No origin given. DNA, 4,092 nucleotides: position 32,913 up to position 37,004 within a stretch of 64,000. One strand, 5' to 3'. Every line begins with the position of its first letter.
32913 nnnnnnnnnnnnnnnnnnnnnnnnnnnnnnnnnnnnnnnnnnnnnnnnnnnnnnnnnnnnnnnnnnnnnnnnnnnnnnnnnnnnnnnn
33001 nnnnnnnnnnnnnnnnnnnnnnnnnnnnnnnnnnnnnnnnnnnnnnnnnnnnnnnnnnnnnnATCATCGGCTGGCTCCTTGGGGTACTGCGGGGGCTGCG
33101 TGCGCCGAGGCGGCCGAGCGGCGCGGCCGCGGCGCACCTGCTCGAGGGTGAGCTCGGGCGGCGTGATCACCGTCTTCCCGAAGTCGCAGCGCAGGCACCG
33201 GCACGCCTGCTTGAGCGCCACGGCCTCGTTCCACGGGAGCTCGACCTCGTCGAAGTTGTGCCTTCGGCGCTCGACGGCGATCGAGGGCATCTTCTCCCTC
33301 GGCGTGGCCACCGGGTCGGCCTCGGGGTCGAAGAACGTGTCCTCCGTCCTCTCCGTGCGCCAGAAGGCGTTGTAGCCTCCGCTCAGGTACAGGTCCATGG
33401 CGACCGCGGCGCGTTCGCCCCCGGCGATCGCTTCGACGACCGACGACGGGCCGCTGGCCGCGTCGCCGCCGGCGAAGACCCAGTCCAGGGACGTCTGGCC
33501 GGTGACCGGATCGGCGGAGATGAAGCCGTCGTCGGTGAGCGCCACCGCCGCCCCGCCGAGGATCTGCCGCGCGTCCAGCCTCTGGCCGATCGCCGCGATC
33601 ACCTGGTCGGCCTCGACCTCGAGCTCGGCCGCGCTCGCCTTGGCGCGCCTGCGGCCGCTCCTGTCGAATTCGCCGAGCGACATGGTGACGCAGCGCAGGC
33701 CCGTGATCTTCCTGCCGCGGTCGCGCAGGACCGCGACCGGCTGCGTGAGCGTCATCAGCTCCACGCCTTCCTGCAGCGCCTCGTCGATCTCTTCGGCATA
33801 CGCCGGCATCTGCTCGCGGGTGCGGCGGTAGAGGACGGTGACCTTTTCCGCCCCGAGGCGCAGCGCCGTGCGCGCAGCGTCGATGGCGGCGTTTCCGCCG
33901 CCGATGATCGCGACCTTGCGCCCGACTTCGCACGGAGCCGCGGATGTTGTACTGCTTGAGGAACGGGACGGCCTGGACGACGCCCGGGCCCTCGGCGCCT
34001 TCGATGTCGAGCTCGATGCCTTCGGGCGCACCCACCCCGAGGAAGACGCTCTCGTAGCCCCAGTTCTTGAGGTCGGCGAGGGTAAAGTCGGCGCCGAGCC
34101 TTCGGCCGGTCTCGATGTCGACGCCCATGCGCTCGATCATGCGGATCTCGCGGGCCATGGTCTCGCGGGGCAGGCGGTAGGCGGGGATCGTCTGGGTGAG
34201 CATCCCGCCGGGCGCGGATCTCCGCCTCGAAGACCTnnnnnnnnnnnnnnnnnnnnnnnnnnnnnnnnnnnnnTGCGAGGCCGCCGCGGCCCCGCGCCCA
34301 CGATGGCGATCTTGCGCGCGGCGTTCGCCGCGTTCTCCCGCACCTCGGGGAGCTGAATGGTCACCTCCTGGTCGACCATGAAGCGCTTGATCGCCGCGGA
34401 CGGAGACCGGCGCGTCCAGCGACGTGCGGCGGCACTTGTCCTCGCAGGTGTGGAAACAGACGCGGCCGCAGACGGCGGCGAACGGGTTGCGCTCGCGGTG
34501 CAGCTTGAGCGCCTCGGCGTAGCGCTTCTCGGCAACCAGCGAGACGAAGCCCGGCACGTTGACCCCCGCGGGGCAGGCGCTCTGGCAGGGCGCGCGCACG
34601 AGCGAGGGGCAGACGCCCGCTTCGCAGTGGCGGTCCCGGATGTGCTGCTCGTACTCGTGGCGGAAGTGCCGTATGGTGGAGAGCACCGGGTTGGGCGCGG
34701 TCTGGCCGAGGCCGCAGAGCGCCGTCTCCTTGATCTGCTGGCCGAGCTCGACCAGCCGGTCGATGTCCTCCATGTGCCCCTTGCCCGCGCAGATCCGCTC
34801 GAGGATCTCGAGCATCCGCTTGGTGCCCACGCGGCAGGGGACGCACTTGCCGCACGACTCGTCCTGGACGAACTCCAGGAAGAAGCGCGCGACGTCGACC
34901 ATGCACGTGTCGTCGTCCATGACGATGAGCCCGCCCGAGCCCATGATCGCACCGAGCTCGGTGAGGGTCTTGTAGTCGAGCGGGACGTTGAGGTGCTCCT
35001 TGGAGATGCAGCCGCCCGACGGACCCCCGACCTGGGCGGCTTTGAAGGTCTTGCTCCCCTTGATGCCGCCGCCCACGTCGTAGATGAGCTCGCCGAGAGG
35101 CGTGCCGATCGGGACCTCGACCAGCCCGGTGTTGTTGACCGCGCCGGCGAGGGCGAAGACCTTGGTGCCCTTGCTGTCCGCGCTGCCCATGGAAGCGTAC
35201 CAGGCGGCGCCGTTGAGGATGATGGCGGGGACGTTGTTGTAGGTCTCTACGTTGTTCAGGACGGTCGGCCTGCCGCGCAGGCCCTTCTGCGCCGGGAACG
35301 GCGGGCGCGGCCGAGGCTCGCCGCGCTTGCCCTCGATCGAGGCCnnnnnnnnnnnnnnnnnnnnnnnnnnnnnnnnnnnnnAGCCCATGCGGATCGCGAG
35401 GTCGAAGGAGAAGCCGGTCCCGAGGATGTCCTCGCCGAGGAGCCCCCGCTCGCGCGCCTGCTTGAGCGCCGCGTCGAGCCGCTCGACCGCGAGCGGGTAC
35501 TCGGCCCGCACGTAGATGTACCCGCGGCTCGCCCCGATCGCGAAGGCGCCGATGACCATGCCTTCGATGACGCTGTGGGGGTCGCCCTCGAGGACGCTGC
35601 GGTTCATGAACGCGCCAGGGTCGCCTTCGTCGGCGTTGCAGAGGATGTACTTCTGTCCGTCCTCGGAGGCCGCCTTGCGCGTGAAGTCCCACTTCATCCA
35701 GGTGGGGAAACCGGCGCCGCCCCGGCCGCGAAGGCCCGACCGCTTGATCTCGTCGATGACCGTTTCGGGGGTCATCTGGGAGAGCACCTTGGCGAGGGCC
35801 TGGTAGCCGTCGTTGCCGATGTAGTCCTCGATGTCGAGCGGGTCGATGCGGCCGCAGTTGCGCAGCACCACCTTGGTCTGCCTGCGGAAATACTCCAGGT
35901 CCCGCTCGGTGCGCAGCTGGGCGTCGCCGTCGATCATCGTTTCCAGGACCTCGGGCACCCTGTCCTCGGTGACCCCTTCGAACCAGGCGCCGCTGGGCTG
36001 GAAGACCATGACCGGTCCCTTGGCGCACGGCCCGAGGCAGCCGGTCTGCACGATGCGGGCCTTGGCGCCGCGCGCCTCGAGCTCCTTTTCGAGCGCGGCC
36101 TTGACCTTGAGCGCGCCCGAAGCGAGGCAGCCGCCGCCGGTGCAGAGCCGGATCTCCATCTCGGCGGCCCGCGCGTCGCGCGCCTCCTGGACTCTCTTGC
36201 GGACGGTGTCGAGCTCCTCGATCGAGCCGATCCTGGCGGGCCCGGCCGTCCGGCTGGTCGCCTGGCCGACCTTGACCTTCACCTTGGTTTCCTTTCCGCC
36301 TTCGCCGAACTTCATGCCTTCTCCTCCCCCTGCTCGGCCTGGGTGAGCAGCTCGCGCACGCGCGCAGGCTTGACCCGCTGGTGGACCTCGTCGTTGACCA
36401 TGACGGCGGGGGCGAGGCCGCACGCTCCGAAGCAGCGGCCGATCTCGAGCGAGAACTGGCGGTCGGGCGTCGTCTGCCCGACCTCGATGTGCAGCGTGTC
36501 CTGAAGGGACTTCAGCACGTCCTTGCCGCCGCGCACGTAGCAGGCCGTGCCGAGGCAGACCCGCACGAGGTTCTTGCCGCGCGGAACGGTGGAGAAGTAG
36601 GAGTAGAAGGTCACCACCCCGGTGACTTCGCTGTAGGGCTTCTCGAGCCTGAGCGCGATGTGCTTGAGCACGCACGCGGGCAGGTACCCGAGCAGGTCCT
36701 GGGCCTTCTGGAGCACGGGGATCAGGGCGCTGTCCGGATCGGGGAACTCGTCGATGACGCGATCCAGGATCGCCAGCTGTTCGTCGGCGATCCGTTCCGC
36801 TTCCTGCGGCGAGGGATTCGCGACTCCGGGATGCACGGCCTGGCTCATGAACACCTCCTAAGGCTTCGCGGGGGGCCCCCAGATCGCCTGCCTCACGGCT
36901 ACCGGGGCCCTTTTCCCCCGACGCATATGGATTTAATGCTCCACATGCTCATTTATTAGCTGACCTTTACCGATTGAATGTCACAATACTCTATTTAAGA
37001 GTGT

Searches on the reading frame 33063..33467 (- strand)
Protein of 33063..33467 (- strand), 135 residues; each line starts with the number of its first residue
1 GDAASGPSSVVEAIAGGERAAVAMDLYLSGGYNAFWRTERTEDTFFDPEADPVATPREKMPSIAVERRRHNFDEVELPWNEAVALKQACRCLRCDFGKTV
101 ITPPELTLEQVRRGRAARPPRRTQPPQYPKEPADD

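Call 48: search_solved_structures(query=window:33063-33467:-, max_evalue=1, show_alignments=4)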
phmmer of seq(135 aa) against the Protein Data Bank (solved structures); distinct sequences matched with E-value up to 1: 7.
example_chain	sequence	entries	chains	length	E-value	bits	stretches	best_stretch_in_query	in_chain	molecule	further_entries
9n5u_A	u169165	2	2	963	6.1e-08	36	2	1-31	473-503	NfnA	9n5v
9bov_A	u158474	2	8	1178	9.8e-08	35.3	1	1-95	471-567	Molybdopterin oxidoreductase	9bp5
8oh5_C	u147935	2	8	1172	3e-06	30.5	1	1-95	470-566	Formate dehydrogenase-O, major subunit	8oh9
4ylf_B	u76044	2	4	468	2.1e-05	27.8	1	61-100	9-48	Dihydropyrimidine dehydrogenase subunit A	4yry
5vj7_A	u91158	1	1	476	0.014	18.6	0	59-95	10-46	Oxidoreductase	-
5jca_L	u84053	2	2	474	0.017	18.3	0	59-95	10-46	NADH-dependent Ferredoxin:NADP Oxidoreductase (NfnI) subunit alpha | NADH-dependent Ferredoxin:NADP Oxidoreductase subunit alpha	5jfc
2aif_A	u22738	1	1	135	0.95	12.7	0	38-83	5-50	ribosomal protein L7A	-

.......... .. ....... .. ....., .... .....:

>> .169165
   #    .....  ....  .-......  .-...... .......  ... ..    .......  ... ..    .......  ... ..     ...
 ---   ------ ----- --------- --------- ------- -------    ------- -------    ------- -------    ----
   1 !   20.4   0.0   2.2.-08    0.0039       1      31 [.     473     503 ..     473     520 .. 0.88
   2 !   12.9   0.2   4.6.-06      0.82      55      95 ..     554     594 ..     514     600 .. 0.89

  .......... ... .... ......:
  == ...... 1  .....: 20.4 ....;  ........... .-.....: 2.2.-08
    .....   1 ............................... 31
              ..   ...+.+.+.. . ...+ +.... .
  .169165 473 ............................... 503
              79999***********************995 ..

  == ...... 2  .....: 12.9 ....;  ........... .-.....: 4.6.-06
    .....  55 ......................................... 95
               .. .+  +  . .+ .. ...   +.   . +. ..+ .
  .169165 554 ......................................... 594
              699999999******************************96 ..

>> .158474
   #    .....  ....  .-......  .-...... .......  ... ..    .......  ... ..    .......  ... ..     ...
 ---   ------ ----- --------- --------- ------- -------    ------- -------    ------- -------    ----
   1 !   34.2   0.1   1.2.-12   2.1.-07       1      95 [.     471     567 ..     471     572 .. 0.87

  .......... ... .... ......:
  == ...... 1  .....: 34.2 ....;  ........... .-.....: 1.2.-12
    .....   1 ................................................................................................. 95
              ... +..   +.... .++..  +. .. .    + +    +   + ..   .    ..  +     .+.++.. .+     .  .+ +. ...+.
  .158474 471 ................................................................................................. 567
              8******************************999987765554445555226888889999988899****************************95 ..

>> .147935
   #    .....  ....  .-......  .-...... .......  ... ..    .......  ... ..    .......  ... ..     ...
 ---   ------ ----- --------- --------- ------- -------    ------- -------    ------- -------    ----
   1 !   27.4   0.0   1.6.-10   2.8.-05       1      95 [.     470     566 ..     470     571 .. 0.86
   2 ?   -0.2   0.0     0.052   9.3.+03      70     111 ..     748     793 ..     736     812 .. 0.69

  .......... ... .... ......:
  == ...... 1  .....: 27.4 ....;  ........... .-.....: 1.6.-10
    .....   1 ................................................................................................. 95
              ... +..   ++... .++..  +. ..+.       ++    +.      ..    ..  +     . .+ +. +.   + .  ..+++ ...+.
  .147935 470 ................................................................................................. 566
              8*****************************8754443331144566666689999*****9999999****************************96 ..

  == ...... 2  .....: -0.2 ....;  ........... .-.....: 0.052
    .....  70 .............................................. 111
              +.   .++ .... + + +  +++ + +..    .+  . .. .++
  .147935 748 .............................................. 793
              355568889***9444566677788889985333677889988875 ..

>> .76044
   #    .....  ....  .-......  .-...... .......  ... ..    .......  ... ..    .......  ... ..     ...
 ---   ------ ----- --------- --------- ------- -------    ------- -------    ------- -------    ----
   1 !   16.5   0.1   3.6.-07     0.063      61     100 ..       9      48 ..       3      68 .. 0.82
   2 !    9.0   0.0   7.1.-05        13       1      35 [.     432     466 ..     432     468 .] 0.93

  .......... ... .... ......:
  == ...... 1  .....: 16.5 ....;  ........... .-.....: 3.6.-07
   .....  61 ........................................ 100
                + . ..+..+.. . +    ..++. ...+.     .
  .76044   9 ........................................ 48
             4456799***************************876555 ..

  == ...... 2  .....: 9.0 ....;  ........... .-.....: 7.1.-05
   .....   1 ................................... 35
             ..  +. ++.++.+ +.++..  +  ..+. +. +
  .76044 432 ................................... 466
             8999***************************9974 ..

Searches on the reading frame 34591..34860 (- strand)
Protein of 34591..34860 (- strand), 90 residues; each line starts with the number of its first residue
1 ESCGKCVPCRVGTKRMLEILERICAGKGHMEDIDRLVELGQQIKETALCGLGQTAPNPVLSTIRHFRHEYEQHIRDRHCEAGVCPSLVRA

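Call 49: search_solved_structures(query=window:34591-34860:-, max_evalue=1e-8, show_alignments=5)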
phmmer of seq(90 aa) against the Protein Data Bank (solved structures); distinct sequences matched with E-value up to 1e-8: 57.
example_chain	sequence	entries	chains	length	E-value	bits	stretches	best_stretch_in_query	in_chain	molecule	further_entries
7q4w_B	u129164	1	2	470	6.6e-39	135.1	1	1-87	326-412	Iron hydrogenase HydB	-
7q4v_B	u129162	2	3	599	8.9e-39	134.7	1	1-87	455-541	Iron hydrogenase HydB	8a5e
7t2r_B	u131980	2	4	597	1.3e-36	127.7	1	1-89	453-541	NiFe hydrogenase subunit B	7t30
8a6t_B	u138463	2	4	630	8.9e-35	121.9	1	1-88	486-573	Electron bifurcating hydrogenase subunit HydB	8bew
8oh5_B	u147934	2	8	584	4.5e-34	119.6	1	1-87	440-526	NAD-reducing hydrogenase subunit HoxF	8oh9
9bov_B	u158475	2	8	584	5.8e-32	112.9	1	1-88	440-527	NADH dehydrogenase (Quinone)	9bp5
9n5u_B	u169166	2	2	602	1.5e-27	98.8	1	1-89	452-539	NfnB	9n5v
9mqx_B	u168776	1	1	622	5.6e-25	90.5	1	1-88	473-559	NADH:ubiquinone oxidoreductase, NADH-binding (51 kD) subunit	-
7p5h_B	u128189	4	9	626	2.1e-24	88.7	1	1-86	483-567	Fe-hydrogenase, subunit beta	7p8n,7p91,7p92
8e73_V1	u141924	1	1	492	4.3e-17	65.3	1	1-77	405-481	NDUV1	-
6x89_V1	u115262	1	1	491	4.4e-17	65.3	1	1-77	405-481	NADH dehydrogenase [ubiquinone] flavoprotein 1, mitochondrial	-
7ar7_F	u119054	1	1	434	4.6e-17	65.2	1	1-77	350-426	NADH dehydrogenase [ubiquinone] flavoprotein 1, mitochondrial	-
7a23_A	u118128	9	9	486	5.6e-17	64.9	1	1-77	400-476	51kDa | NADH dehydrogenase [ubiquinone] flavoprotein 1, mitochondrial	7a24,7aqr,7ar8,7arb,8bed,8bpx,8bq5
8e9g_F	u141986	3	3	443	1.7e-16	63.4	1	1-76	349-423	NADH-quinone oxidoreductase subunit F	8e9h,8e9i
8qby_F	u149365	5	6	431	1e-15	60.9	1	1-77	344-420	NADH-quinone oxidoreductase subunit F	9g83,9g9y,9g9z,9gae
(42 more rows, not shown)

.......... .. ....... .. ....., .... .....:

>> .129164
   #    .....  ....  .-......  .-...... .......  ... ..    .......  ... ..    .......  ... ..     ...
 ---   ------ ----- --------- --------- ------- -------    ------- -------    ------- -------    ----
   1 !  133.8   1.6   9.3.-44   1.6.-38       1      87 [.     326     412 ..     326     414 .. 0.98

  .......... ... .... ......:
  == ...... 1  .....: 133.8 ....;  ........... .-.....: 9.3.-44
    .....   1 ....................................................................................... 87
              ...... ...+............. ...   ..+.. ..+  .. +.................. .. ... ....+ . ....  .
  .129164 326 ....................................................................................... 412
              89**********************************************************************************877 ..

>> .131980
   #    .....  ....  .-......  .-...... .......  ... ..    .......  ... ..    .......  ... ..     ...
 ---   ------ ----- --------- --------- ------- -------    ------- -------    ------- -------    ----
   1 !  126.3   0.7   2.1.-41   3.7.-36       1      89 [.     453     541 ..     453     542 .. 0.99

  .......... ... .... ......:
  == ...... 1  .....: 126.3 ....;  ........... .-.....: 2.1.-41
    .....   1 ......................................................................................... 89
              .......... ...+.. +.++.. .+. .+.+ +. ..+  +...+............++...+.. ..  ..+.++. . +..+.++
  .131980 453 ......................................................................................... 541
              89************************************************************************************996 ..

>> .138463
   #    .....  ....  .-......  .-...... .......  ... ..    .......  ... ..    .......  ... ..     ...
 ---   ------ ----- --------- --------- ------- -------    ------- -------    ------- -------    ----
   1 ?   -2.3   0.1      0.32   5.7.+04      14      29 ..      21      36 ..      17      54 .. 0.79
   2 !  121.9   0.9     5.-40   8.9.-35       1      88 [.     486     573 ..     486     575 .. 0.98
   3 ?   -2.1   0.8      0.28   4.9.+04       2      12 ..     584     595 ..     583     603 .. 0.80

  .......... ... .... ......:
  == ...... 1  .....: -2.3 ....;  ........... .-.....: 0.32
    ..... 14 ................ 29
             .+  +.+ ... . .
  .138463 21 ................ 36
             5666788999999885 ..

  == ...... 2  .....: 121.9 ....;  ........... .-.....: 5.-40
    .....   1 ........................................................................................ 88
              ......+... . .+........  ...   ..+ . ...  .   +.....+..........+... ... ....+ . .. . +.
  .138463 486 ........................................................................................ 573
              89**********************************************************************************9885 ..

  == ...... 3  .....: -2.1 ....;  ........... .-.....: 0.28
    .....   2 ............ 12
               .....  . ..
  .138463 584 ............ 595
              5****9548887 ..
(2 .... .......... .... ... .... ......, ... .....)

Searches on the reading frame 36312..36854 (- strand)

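Call 6: search_protein_families(library=pfam, proteins=[window:36312-36854:-])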
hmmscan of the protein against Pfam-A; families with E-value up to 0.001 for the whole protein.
window:36312-36854:- (180 aa): 1 family
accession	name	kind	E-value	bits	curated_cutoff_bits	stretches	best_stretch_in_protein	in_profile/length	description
PF01257.25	2Fe-2S_thioredx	-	3.5e-47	160.3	24.8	1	31-172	2-143/145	Thioredoxin-like [2Fe-2S] ferredoxin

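Call 7: search_protein_families(library=ncbifam, proteins=[window:36312-36854:-])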
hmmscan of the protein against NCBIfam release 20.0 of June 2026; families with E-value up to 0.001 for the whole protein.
window:36312-36854:- (180 aa): 9 families
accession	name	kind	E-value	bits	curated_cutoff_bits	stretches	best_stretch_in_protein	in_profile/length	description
NF005747.0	PRK07571.1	equivalog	1.8e-44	151.4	224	1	16-173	11-168/173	bidirectional hydrogenase complex protein HoxE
NF005722.0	PRK07539.1-2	equivalog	4.7e-39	134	141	1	22-173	5-156/157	NADH-quinone oxidoreductase subunit NuoE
TIGR01958.1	nuoE_fam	subfamily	1.8e-38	132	142.4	1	31-172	3-146/148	NADH-quinone oxidoreductase subunit NuoE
NF004638.0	PRK05988.1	equivalog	8.1e-37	126.4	198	1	22-174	6-158/159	formate dehydrogenase subunit gamma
NF005725.0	PRK07539.1-5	equivalog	2.3e-33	115.3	220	1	20-174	15-172/174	NADH-quinone oxidoreductase subunit NuoE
NF005721.0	PRK07539.1-1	equivalog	7.1e-32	110.8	308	1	24-179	28-183/292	NADH-quinone oxidoreductase subunit NuoE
NF005724.0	PRK07539.1-4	equivalog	6.1e-25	88.4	280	1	23-178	19-177/240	NADH-quinone oxidoreductase subunit NuoE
NF005723.0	PRK07539.1-3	equivalog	9.4e-25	87.3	226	1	22-171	2-154/158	NADH-quinone oxidoreductase subunit NuoE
NF009040.0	PRK12373.1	equivalog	2.9e-20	73.4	514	1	24-178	17-174/400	NADH-quinone oxidoreductase subunit E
